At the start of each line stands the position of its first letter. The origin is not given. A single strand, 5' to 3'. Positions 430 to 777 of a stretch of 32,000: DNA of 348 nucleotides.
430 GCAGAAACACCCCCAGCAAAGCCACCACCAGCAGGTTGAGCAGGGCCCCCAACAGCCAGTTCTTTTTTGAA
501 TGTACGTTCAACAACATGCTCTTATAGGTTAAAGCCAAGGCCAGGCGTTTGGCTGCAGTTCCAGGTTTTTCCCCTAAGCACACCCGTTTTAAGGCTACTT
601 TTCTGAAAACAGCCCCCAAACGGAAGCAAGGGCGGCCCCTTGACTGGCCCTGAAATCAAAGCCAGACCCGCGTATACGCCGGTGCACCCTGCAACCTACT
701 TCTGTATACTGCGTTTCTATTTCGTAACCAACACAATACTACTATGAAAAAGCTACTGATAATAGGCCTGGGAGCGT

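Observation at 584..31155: Abundant REP/BIME-like palindromic repeat family occupying nearly every intergenic gap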

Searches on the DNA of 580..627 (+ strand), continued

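Call 91: search_with_rna_model(model_id=R1, sources=[L104, L105, L106, L107, L108, L109, L110, L111, L112, L116, L118], max_evalue=0.01)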
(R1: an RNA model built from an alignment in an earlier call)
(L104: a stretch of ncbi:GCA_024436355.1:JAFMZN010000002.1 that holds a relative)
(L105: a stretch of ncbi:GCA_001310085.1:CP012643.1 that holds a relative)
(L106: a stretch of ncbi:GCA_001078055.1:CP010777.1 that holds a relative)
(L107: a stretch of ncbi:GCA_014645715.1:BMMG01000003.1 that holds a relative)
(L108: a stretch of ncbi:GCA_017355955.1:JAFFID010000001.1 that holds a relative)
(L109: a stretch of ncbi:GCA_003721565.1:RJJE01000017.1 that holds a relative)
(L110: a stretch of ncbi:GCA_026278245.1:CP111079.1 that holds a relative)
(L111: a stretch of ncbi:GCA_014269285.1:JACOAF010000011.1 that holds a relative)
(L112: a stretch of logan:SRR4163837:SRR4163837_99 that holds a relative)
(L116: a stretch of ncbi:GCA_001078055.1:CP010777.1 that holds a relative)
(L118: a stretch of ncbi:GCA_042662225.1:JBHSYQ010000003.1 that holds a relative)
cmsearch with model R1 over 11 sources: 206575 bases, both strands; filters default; matches with E-value up to 0.01: 97.
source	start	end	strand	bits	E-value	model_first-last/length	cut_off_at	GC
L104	11539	11586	-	54.6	3.9e-13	1-48/48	no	0.58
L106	11621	11668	+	53.9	6.6e-13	1-48/48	no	0.44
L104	11539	11586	+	53.5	8.7e-13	1-48/48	no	0.58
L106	11621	11668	-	52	2.5e-12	1-48/48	no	0.44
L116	7104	7151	+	50.4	7.8e-12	1-48/48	no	0.5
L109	11545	11592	-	49.8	1.2e-11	1-48/48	no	0.5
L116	7104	7151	-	49.6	1.3e-11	1-48/48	no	0.5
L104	9861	9908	-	47.7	4.9e-11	1-48/48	no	0.38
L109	11545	11592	+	47.4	6.1e-11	1-48/48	no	0.5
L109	1562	1609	+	46.7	1e-10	1-48/48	no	0.46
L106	9857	9904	+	46.5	1.2e-10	1-48/48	no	0.48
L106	5463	5510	+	46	1.7e-10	1-48/48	no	0.42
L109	1442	1489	+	45.6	2.2e-10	1-48/48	no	0.44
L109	1442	1489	-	44.5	4.7e-10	1-48/48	no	0.44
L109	1562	1609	-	44.3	5.4e-10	1-48/48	no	0.46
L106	9857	9904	-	44.3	5.7e-10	1-48/48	no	0.48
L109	9860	9907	-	43.8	7.8e-10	1-48/48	no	0.46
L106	5463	5510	-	43.7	8.7e-10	1-48/48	no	0.42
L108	11546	11593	-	42.4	2.1e-09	1-48/48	no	0.46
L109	9860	9907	+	41.5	4e-09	1-48/48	no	0.46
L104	18257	18304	+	41.2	4.8e-09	1-48/48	no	0.54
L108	11546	11593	+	40.7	7.2e-09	1-48/48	no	0.46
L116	6169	6216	+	40.3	9e-09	1-48/48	no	0.4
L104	18257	18304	-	40.2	9.7e-09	1-48/48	no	0.54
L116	6169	6216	-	40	1.2e-08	1-48/48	no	0.4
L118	5158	5205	+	39.9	1.3e-08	1-48/48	no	0.33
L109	11043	11090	+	39.6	1.5e-08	1-48/48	no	0.42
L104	6184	6231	+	39.2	2e-08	1-48/48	no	0.42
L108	9868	9915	+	38.9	2.5e-08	1-48/48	no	0.42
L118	5158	5205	-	38.3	3.7e-08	1-48/48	no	0.33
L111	12757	12804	-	38.2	4e-08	1-48/48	no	0.38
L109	6193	6240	+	38.1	4.4e-08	1-48/48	no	0.42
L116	3795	3842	+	38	4.7e-08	1-48/48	no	0.4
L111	12757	12804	+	37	9.1e-08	1-48/48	no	0.38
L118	6432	6479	+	36.9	9.8e-08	1-48/48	no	0.42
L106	19620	19666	+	36.5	1.3e-07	1-48/48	no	0.34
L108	9868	9915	-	36.4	1.4e-07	1-48/48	no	0.42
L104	6776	6823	+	36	1.9e-07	1-48/48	no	0.52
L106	1503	1550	+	34.9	4.1e-07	1-48/48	no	0.44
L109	6193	6240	-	34.3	6.4e-07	1-48/48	no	0.42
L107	6760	6807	+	34.2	6.6e-07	1-48/48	no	0.54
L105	6773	6820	+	34.2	7e-07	1-48/48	no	0.44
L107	19606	19653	+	34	7.5e-07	1-48/48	no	0.46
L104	6184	6231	-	33.5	1.1e-06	1-48/48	no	0.42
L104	225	272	-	33.2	1.3e-06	1-48/48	no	0.46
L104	20475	20522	+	32.9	1.6e-06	1-48/48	no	0.48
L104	4174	4221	+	32.9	1.7e-06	1-48/48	no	0.52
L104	20475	20522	-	32.7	1.9e-06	1-48/48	no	0.48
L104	17362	17409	-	32.7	1.9e-06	1-48/48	no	0.56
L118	6432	6479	-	32.7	2e-06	1-48/48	no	0.42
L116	3795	3842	-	32.1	2.9e-06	1-48/48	no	0.4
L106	19620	19666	-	31.7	3.9e-06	1-48/48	no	0.34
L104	9861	9908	+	31.5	4.5e-06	1-48/48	no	0.38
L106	6171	6218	+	30.9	7e-06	1-48/48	no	0.42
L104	11043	11090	+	30.4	9.9e-06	1-48/48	no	0.4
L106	11043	11090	+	30.2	1.1e-05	1-48/48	no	0.35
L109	11043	11090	-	29.8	1.5e-05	1-48/48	no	0.42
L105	11537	11583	-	29.6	1.8e-05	1-48/48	no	0.49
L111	12933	12979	+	29.5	1.9e-05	1-48/48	no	0.43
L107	6201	6248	+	28.4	3.9e-05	1-48/48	no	0.48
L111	17948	17995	+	28.4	4e-05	1-48/48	no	0.4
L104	11043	11090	-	28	5.2e-05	1-48/48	no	0.4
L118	4613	4660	+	27.9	5.8e-05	1-48/48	no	0.33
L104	4174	4221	-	27.6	7e-05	1-48/48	no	0.52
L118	4613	4660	-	27.6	7.3e-05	1-48/48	no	0.33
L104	225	272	+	27.5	7.6e-05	1-48/48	no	0.46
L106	1503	1550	-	27.1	9.9e-05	1-48/48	no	0.44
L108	18584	18631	+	26.9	0.00012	1-48/48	no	0.44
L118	2498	2545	+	26.7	0.00014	1-48/48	no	0.35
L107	19606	19653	-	26.6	0.00015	1-48/48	no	0.46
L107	11043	11090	+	26.6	0.00015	1-48/48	no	0.46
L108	18584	18631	-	26.5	0.00015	1-48/48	no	0.44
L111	12931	12979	-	25.8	0.00025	1-48/48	no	0.43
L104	17362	17409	+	25.7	0.00027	1-48/48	no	0.56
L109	19444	19491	-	25.1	0.00041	1-48/48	no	0.38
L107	4129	4176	+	24.9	0.00046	1-48/48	no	0.52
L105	11537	11583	+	24.9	0.00046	1-48/48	no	0.49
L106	17536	17582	-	24.6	0.0006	1-48/48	no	0.47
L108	4325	4372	-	24.5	0.0006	1-48/48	no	0.42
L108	20708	20754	+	24.3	0.00073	1-48/48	no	0.34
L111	19765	19811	+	24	0.00087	1-48/48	no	0.47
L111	17948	17995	-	23.8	0.001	1-48/48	no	0.4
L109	19444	19491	+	23.7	0.0011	1-48/48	no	0.38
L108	370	416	-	23.4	0.0014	1-48/48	no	0.45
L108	4333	4364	+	23.4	0.0014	9-40/48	no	0.31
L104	6776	6823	-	23.1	0.0017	1-48/48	no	0.52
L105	11041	11088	+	23.1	0.0017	1-48/48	no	0.42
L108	20708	20754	-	23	0.0018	1-48/48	no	0.34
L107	9862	9909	-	23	0.0018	1-48/48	no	0.48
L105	486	533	-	22.4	0.0028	1-48/48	no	0.33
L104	4861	4905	+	21.9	0.0039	1-48/48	no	0.42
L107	9861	9909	+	21.7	0.0044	1-48/48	no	0.49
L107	11533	11579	+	21.6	0.0047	1-48/48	no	0.55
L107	11533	11579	-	21.5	0.0052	1-48/48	no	0.55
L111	13884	13931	-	21.4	0.0057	1-48/48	no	0.4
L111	19764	19811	-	21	0.0071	1-48/48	no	0.46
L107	12406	12453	+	20.7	0.009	1-48/48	no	0.42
